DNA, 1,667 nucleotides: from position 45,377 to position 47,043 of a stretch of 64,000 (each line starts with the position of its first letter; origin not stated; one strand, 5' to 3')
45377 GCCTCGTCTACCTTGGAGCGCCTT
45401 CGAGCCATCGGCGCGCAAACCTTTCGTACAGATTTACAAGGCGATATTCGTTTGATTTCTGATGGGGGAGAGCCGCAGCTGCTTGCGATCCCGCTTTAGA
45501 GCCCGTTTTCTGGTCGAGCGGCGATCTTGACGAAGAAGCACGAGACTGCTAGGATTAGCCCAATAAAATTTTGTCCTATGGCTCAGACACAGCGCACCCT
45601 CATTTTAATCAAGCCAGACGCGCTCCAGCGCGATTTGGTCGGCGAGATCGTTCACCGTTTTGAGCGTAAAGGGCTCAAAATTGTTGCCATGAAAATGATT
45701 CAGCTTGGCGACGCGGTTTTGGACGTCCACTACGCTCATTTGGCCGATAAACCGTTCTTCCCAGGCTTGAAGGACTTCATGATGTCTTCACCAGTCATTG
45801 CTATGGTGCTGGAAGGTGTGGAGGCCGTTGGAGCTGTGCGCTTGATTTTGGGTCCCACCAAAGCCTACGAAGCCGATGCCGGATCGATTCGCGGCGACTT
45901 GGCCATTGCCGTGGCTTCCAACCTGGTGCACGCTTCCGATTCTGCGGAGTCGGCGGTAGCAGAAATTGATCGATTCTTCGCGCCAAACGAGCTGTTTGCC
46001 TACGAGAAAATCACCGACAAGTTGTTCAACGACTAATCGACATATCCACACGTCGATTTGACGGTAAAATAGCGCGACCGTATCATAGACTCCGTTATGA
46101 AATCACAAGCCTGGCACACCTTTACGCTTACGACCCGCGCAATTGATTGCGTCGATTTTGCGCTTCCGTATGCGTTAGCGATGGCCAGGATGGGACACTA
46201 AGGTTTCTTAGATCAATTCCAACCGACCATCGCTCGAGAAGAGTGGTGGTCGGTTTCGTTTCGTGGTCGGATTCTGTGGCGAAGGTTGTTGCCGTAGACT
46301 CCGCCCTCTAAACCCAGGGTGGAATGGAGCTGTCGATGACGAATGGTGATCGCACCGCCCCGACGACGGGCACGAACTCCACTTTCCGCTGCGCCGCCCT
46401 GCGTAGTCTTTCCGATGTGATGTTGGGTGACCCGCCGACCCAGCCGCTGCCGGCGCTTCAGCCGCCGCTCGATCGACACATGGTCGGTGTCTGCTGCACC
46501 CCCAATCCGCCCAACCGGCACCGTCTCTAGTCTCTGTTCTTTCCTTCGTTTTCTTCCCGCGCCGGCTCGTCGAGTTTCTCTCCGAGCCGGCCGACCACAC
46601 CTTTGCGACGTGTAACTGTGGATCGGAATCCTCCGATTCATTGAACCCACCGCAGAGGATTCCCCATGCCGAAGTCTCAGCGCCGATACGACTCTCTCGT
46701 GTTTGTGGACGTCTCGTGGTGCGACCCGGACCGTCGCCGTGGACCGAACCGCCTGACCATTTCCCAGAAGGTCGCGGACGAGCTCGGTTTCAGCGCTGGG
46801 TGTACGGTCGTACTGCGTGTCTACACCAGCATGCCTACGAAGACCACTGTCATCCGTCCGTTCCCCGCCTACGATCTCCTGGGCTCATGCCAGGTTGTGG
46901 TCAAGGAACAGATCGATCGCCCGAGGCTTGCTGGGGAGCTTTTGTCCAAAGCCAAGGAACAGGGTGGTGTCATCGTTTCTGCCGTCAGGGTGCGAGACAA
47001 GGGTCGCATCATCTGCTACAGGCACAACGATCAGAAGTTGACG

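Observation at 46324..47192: Two small high-GC ORFs upstream of the ligase array with homologous terminator hairpins, candidate substrates or regulators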

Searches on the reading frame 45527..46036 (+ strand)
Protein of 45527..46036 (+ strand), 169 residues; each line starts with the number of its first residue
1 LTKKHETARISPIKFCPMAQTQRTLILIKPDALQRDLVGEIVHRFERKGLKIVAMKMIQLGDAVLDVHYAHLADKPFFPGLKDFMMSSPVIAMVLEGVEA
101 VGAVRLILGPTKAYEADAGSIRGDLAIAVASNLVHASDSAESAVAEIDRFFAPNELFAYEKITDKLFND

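Call 6: search_protein_families(library=pfam, proteins=[window:45527-46036:+], max_evalue=1)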
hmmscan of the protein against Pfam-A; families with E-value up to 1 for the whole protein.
window:45527-46036:+ (169 aa): 2 families
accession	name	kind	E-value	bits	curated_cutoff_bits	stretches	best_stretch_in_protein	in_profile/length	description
PF00334.24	NDK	-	1.4e-48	164.6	27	1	22-155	1-134/135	Nucleoside diphosphate kinase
PF14871.12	GHL6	-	0.16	12.6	35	1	31-64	39-72/132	Hypothetical glycosyl hydrolase 6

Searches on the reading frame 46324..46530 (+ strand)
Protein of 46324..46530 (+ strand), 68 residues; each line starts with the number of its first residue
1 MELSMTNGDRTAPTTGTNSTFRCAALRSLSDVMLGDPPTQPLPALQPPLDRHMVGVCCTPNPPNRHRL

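Call 6: search_protein_families(library=pfam, proteins=[window:46324-46530:+], max_evalue=1)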
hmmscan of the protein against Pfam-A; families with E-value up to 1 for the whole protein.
window:46324-46530:+ (68 aa): 0 families

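Call 43: search_protein_families(library=ncbifam, proteins=[window:46324-46530:+], max_evalue=1)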
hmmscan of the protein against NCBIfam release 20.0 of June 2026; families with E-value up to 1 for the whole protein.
window:46324-46530:+ (68 aa): 0 families

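Call 44: search_protein_families(library=phrogs, proteins=[window:46324-46530:+], max_evalue=1)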
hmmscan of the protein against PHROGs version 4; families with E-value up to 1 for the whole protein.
window:46324-46530:+ (68 aa): 0 families

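Call 73: search_protein_families(library=padloc, proteins=[window:46324-46530:+], max_evalue=1)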
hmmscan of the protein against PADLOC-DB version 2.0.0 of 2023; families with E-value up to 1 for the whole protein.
window:46324-46530:+ (68 aa): 0 families

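Call 80: list_cluster_members(proteins=[window:46324-46527:+, window:46336-46527:+, window:46666-47136:+, window:47437-48708:+, window:53484-54251:+, window:54630-55271:+])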
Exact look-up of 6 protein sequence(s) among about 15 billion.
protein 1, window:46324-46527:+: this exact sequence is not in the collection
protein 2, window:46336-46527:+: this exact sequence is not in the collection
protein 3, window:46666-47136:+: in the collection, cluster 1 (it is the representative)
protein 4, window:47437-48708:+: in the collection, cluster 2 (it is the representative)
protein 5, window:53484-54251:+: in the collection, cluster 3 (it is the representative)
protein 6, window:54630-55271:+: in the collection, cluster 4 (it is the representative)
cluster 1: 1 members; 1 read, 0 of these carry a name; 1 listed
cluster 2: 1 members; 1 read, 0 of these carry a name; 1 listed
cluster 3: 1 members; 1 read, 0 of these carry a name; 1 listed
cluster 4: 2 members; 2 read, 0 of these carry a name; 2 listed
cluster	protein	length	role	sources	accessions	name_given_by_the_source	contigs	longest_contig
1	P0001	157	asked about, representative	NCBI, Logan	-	-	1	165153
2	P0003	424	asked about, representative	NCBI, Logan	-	-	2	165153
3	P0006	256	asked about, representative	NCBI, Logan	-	-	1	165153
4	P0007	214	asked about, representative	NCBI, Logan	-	-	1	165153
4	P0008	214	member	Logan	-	-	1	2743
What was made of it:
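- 46324..46530 (+): sORF1, 68 aa, or 64 aa if it starts at ATG 46336, which has GGAG 6 nt upstream. Pro- and Thr-rich, with a CC pair. Coding status is probable, not proven. Not called as a gene in any source (call 80).
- No gene caller reports it (call 80).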

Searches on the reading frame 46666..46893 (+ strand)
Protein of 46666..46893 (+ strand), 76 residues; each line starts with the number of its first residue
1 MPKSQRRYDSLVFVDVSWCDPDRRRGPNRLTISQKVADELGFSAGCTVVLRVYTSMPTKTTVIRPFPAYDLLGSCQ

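Call 81: predict_structure(protein=window:46666-46893:+)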
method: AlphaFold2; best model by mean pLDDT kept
length: 76 residues; sequences in the alignment: 1
mean_pLDDT: 45.6   pTM: 0.26
mean pLDDT of the five models: 45.6, 43.2, 39.3, 38.5, 34.2
residues with pLDDT >= 90: 0; 70-90: 0; 50-70: 31; < 50: 45
segments of 3 or more residues with pLDDT < 50: 1-13, 27-29, 54-76
pLDDT, mean of each block of 10 residues (from residue 1): 34 51 49 56 54 46 37 30
secondary structure, 60 per line:
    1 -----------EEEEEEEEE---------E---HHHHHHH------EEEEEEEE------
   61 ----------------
elements in order: E12-20 H34-40 E47-54

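Call 83: fold_search(model_id=the predicted structure, library=pdb)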
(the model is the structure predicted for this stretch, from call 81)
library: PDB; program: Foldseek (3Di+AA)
matches with E <= 10: 1; with E <= 0.001: 0
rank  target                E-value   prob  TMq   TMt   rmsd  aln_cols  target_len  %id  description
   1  3cgi_C                9.8e+00  0.03  0.26  0.18   7.5        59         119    7  Crystal structure of the PduU shell protein from the Pdu microcompartment (released 2008-09-02)
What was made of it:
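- On SpoVT/AbrB swapped-hairpin domain (PF04014): Foldseek against the PDB returns no match (call 83).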
